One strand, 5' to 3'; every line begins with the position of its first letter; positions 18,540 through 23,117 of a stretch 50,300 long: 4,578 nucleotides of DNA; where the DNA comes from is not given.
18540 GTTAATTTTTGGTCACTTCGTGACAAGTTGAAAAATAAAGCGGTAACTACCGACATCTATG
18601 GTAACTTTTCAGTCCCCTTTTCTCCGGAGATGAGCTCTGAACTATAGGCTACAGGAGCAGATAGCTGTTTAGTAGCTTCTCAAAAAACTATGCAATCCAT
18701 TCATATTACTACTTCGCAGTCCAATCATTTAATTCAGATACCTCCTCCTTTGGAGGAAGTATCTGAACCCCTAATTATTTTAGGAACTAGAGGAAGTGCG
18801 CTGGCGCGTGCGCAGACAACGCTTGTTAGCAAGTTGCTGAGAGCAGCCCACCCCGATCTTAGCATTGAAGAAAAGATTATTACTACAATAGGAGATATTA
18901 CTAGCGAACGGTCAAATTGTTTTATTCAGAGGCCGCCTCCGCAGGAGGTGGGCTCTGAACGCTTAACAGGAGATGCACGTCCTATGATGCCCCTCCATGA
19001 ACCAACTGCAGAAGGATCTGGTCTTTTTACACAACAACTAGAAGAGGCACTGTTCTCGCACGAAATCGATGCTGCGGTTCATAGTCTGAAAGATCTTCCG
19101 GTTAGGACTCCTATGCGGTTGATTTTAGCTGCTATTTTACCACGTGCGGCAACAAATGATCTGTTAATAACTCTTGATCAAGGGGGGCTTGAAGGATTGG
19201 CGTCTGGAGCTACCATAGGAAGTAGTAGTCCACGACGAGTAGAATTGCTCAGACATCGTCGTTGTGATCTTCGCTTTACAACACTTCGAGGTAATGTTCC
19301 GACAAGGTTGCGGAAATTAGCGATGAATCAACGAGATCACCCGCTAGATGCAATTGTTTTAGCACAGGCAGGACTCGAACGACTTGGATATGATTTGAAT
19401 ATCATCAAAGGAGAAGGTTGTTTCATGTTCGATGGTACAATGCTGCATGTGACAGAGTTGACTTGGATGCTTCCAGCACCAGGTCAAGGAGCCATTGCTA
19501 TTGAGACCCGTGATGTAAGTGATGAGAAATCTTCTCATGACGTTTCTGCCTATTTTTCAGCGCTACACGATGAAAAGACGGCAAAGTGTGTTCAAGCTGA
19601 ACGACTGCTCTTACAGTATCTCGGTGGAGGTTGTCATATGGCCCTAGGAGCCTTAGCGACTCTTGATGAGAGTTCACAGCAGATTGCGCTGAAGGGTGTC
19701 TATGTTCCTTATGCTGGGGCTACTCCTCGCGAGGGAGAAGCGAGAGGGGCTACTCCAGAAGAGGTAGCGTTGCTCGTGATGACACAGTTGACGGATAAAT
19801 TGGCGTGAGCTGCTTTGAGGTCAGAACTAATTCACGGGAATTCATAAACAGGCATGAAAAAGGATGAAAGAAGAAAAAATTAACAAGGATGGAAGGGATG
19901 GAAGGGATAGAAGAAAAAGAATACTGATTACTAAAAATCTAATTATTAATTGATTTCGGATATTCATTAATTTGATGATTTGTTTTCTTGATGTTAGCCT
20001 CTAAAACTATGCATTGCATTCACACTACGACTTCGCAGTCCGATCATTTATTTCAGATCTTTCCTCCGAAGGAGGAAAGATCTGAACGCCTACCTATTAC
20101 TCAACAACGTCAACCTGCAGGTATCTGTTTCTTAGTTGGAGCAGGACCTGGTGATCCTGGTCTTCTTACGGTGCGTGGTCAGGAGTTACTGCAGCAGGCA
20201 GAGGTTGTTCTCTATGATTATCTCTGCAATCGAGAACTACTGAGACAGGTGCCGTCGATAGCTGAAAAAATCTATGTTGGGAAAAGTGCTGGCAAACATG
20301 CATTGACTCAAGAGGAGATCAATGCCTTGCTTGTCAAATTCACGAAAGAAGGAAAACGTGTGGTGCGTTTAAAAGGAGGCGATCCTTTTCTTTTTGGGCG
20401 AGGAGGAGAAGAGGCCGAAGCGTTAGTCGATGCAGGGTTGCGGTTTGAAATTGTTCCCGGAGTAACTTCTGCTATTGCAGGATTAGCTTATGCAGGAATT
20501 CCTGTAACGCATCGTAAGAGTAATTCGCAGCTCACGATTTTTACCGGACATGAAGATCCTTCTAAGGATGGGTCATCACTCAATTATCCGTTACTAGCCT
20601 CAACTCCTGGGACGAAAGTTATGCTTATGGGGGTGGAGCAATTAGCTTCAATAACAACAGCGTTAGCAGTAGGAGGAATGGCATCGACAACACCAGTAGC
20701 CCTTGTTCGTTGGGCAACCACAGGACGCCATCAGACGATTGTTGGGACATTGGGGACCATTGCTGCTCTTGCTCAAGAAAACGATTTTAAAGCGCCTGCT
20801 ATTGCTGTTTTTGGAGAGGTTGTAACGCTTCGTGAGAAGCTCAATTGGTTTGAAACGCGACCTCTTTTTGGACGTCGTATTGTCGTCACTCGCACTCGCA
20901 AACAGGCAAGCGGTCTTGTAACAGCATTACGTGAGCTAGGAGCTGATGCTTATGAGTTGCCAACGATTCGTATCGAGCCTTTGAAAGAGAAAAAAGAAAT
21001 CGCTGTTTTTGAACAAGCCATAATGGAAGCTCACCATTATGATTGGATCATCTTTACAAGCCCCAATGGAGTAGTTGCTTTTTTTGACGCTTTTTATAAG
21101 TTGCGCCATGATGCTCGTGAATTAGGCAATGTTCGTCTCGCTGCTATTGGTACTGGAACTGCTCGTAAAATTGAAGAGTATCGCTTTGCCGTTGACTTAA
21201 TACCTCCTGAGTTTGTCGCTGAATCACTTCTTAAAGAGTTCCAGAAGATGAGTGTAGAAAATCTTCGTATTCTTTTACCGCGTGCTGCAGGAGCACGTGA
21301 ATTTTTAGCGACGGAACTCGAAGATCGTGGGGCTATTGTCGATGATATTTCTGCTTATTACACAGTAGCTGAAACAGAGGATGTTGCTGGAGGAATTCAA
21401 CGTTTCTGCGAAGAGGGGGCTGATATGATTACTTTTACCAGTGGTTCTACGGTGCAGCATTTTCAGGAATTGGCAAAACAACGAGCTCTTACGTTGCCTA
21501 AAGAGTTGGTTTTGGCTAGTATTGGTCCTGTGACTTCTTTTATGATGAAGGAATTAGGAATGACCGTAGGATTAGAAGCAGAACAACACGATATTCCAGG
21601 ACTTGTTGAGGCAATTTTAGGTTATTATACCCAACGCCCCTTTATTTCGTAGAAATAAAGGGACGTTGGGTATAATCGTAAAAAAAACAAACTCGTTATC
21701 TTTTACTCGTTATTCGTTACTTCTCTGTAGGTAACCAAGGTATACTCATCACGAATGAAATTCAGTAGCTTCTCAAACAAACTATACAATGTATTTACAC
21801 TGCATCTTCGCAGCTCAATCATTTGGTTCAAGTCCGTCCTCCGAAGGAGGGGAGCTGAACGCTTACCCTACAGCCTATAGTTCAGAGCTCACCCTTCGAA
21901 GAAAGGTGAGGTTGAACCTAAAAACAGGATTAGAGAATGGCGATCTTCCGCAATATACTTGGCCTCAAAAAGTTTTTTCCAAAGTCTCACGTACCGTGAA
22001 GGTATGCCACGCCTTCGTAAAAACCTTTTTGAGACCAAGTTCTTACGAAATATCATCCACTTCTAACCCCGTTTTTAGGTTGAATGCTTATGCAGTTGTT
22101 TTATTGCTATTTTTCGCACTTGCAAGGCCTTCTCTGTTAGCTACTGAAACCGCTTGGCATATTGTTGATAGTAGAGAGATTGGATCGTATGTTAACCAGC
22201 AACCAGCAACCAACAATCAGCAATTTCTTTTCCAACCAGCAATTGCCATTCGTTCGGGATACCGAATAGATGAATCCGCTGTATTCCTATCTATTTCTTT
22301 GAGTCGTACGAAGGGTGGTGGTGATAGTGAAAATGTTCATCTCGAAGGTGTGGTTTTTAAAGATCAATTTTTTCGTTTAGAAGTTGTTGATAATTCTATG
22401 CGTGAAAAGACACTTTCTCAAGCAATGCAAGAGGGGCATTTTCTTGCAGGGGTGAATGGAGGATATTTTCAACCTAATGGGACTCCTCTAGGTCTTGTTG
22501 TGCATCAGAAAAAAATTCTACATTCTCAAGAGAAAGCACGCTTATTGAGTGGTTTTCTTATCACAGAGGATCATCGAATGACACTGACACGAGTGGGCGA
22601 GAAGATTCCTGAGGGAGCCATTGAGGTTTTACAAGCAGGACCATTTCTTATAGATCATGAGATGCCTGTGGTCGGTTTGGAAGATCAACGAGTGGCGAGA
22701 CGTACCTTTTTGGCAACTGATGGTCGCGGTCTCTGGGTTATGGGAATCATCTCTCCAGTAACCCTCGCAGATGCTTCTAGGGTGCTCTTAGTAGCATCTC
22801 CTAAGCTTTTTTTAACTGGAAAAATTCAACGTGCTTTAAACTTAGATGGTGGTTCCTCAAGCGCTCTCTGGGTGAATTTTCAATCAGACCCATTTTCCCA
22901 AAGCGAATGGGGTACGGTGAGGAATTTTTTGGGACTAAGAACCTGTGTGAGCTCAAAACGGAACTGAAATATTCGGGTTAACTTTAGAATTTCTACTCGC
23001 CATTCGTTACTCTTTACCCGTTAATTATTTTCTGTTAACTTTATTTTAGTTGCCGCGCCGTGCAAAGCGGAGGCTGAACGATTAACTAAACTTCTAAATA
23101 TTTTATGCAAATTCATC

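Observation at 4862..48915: Repeat families sit flush against start codons in a fixed sense orientation, giving unrelated genes shared repeat-derived 5' leaders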

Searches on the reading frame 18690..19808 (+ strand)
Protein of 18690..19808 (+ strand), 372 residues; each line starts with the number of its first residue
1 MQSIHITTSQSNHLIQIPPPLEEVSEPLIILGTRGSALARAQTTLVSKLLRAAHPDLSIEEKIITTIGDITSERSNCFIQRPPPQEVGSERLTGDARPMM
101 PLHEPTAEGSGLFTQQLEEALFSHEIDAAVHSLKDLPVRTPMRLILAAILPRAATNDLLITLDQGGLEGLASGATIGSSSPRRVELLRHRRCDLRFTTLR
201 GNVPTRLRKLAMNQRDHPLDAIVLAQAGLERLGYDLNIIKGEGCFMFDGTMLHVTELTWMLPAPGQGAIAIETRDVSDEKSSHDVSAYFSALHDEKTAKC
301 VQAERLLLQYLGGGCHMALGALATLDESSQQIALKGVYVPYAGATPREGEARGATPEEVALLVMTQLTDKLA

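Call 12: search_protein_families(library=pfam, proteins=[window:18690-19808:+])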
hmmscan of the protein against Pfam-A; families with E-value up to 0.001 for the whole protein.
window:18690-19808:+ (372 aa): 2 families
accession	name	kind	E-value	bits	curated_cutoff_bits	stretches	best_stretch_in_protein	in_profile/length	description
PF01379.25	Porphobil_deam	-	1.1e-56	192.1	22.1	2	93-277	37-202/207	Porphobilinogen deaminase, dipyromethane cofactor binding domain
PF03900.20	Porphobil_deamC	-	1.2e-08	35.6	26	1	299-365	2-70/74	Porphobilinogen deaminase, C-terminal domain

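Call 28: search_solved_structures(query=window:18690-19808:+, show_alignments=2, max_evalue=1e-10)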
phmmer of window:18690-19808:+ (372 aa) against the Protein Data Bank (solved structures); distinct sequences matched with E-value up to 1e-10: 17.
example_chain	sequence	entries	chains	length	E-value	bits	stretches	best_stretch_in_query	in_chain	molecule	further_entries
4mlq_A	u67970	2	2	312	4.7e-33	118.1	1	108-325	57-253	Porphobilinogen deaminase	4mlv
1ah5_A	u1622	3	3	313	8.6e-33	117.2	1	108-357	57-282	HYDROXYMETHYLBILANE SYNTHASE | PORPHOBILINOGEN DEAMINASE | PROTEIN (HYDROXYMETHYLBILANE SYNTHASE)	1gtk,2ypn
1ypn_A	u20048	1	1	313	9e-33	117.1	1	108-357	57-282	HYDROXYMETHYLBILANE SYNTHASE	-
1pda_A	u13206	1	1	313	1.1e-32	116.9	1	108-357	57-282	PORPHOBILINOGEN DEAMINASE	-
5ov5_A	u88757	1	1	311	1.7e-32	116.2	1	108-325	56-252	Porphobilinogen deaminase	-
5ov6_A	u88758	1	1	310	2.4e-32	115.7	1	108-325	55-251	Porphobilinogen deaminase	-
5ov4_A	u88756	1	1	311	6.3e-32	114.4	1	108-325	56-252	Porphobilinogen deaminase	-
4htg_A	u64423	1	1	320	8.8e-31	110.6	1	93-339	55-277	Porphobilinogen deaminase, chloroplastic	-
5h6o_A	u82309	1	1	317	2.4e-30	109.2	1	108-357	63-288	Porphobilinogen deaminase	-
7ccx_A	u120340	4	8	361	2.1e-29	106.1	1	111-325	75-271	Porphobilinogen deaminase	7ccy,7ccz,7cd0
7aaj_B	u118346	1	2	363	2.1e-29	106.1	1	111-325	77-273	Porphobilinogen deaminase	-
3ecr_A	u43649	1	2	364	2.1e-29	106.1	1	111-325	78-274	Porphobilinogen deaminase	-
5m6r_A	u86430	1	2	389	2.7e-29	105.7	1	111-325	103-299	Porphobilinogen deaminase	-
5m7f_A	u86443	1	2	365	3.1e-29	105.5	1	111-325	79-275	Porphobilinogen deaminase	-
3eq1_A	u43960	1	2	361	7.5e-29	104.2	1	111-325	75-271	Porphobilinogen deaminase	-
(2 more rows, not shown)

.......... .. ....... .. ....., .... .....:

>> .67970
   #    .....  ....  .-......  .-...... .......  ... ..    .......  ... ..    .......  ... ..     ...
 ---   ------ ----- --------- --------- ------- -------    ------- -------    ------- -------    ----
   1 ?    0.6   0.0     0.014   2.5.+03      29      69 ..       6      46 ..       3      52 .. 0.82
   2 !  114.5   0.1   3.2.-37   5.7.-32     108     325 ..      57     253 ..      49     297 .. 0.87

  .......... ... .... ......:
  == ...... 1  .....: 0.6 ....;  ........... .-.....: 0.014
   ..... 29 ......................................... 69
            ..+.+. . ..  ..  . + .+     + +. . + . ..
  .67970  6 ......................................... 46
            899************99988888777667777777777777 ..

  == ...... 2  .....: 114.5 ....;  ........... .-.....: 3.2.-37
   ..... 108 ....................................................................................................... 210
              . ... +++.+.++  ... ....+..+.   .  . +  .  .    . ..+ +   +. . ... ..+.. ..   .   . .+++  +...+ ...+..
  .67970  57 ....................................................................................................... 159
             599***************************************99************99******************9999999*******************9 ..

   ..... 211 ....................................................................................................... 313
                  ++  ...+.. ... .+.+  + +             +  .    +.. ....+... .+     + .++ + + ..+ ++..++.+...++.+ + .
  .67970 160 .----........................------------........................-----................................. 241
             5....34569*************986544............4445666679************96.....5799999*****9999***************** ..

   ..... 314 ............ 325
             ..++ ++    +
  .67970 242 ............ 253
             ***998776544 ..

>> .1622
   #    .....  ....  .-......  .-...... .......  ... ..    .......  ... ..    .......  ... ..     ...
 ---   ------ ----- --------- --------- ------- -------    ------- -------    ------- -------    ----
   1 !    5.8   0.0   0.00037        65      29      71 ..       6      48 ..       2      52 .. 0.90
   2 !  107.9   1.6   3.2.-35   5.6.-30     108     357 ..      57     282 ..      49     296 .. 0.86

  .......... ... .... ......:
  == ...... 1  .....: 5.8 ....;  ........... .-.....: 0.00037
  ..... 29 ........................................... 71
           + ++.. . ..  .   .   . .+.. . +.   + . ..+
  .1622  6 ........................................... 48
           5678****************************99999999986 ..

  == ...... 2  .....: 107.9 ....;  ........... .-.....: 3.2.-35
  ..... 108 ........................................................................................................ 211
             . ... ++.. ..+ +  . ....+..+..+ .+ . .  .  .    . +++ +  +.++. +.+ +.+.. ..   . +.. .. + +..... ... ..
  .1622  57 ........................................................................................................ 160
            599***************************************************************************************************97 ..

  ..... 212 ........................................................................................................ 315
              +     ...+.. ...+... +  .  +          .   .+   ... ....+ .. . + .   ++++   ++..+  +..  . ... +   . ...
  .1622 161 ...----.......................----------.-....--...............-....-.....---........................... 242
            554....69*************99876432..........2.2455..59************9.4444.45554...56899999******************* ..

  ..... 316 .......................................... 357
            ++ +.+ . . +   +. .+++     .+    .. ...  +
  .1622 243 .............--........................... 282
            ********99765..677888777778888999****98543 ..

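Call 42: find_homologous_proteins(query=window:18690-19808:+, max_evalue=1e-30)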
Query window:18690-19808:+ (372 aa): 6941 proteins with E <= 1e-30 among 8000 candidates; the best 120 are listed.
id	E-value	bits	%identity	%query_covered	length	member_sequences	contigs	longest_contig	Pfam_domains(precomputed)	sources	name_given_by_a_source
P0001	7.3e-241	816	100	100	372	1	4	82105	PF01379.26,PF03900.21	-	-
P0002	6.6e-154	530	76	92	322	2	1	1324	PF01379.26,PF03900.21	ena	-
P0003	1.5e-140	486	72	92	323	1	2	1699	PF01379.26,PF03900.21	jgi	-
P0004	2.1e-139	483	71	92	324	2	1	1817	PF01379.26,PF03900.21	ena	-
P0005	3.0e-131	456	66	96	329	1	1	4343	PF01379.26,PF03900.21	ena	-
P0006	4.0e-130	452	65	97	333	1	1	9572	PF01379.26,PF03900.21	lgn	-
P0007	8.5e-130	451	63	99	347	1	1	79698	PF01379.26,PF03900.21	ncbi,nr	ncbi:MAG: hydroxymethylbilane synthase [Chthoniobacterales bacterium]|nr:hydroxymethylbilane synthas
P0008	3.6e-128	446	65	92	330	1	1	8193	PF01379.26,PF03900.21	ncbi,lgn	ncbi:MAG: hydroxymethylbilane synthase [Chthoniobacterales bacterium]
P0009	1.3e-126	441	66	94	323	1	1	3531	PF01379.26,PF03900.21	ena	-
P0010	1.2e-123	431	63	93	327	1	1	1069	PF01379.26,PF03900.21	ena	-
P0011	3.4e-122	426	63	92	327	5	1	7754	PF01379.26,PF03900.21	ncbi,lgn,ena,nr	ncbi:MAG: hydroxymethylbilane synthase [Chthoniobacterales bacterium]|nr:hydroxymethylbilane synthas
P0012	5.0e-119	416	63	92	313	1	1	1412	PF01379.26,PF03900.21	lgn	-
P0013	9.9e-119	415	61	92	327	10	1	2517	PF01379.26,PF03900.21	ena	-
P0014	1.8e-118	414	62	92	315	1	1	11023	PF01379.26,PF03900.21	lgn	-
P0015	1.6e-115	404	61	92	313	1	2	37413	PF01379.26,PF03900.21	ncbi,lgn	ncbi:MAG: hydroxymethylbilane synthase [Chthoniobacterales bacterium]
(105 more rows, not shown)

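Call 44: find_encoding_contigs(protein=P0002, flank=3000, max_places=3)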
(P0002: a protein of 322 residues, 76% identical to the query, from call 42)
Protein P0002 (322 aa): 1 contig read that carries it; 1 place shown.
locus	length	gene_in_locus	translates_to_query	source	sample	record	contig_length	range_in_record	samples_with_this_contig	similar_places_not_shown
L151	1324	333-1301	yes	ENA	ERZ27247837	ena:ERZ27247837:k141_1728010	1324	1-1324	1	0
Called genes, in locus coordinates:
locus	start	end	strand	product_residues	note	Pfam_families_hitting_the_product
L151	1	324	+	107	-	?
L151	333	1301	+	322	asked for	PF01379:Porphobil_deam, PF03900:Porphobil_deamC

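Call 45: find_encoding_contigs(protein=P0004, flank=3000, max_places=3)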
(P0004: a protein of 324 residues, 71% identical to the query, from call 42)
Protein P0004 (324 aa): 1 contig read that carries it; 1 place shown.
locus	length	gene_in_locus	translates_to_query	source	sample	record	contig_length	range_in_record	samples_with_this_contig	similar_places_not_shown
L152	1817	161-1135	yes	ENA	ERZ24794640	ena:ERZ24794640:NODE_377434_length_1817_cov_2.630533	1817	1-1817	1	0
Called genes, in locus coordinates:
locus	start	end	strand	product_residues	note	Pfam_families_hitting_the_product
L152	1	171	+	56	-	?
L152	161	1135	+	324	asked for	PF01379:Porphobil_deam, PF03900:Porphobil_deamC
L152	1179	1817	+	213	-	?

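Call 46: find_encoding_contigs(protein=P0001, flank=10000, max_places=4)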
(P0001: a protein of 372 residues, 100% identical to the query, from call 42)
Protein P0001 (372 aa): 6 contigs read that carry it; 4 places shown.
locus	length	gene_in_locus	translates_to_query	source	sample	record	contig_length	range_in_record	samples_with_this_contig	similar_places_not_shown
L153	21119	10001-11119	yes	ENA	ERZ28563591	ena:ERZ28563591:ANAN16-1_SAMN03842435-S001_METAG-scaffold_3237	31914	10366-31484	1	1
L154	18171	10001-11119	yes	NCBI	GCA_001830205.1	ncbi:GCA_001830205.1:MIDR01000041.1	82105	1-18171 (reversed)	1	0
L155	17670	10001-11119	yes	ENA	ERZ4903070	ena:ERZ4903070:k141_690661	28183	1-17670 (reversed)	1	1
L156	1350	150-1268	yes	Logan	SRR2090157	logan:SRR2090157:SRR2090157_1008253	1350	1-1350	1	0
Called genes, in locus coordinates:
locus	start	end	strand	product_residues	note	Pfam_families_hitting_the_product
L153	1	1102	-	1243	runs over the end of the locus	-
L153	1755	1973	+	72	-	PF01176:eIF-1a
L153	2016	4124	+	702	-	PF00501:AMP-binding, PF23562:AMP-binding_C_3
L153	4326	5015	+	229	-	PF02151:UVR (weak)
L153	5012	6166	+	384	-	PF00217:ATP-gua_Ptrans, PF27454:McsB_C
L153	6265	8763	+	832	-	PF02861:Clp_N, PF13191:AAA_16 (weak), PF23569:NBD_SMAX1 (weak), PF00004:AAA, PF17871:AAA_lid_9, PF07724:AAA_2, PF07728:AAA_5, PF10431:ClpB_D2-small, +8 more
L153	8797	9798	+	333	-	PF05201:GlutR_N, PF01488:Shikimate_DH, PF13241:NAD_binding_7 (faint), PF03807:F420_oxidored (weak)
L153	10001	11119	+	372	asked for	PF01379:Porphobil_deam, PF03900:Porphobil_deamC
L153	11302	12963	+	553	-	PF00590:TP_methylase, PF02602:HEM4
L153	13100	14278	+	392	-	PF09992:NAGPA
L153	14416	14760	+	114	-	PF02482:Ribosomal_S30AE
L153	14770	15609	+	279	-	PF02616:SMC_ScpA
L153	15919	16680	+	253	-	PF04079:SMC_ScpB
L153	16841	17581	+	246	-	-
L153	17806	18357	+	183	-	-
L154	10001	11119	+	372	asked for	PF01379:Porphobil_deam, PF03900:Porphobil_deamC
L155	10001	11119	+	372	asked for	PF01379:Porphobil_deam, PF03900:Porphobil_deamC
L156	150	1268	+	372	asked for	PF01379:Porphobil_deam, PF03900:Porphobil_deamC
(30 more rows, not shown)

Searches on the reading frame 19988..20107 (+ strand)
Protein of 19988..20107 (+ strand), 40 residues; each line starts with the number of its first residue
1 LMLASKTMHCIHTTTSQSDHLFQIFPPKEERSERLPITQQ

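Call 33: find_homologous_proteins(query=A2, max_evalue=0.01)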
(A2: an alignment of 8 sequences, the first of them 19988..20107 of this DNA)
Query A2 (8 sequences): 26 candidates shared short words with the query, none scored E <= 0.01.

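Call 78: search_protein_representatives(alignment_id=A2)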
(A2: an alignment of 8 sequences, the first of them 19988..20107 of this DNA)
Query: 8 sequences, 39 profile positions. Proteins with E-value up to 0.001 (for the whole library): 35; up to 1e-10: 2; up to 1e-30: 0. The best 35 are listed.
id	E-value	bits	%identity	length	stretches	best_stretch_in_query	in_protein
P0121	8.6e-12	60.1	-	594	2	3-33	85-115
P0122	7.3e-11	57.1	-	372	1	6-33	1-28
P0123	1.6e-09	52.8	-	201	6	20-31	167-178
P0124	2.8e-09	52.0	-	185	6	18-29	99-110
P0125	3.9e-08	48.4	-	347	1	6-31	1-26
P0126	1.0e-07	47.1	-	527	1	2-35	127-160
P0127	1.5e-07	46.5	-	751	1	2-34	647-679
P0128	3.9e-06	42.0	-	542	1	2-33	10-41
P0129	5.3e-06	41.6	-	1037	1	2-34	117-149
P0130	6.3e-06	41.3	-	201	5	18-30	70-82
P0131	7.5e-06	41.1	-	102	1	6-32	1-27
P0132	9.2e-06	40.8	-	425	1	6-36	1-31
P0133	1.8e-05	39.8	-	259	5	17-29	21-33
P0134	2.0e-05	39.7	-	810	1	3-35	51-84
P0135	3.3e-05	39.0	-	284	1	13-36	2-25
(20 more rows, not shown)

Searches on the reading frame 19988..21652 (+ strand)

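Call 12: search_protein_families(library=pfam, proteins=[window:19988-21652:+])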
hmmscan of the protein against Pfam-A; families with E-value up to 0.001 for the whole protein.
window:19988-21652:+ (554 aa): 2 families
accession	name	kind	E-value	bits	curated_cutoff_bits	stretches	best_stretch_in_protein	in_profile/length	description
PF02602.20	HEM4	-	2.6e-59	200.6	27.5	1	310-541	3-231/231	Uroporphyrinogen-III synthase HemD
PF00590.25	TP_methylase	-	1.7e-44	152.7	27.8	1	48-258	3-211/212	Tetrapyrrole (Corrin/Porphyrin) Methylases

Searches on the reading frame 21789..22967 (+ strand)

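Call 12: search_protein_families(library=pfam, proteins=[window:21789-22967:+])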
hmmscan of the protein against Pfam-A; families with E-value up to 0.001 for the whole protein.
window:21789-22967:+ (392 aa): 1 family
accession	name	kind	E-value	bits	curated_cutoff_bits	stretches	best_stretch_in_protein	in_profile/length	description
PF09992.14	NAGPA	-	1.5e-16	61.5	25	1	219-382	4-167/169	Phosphodiester glycosidase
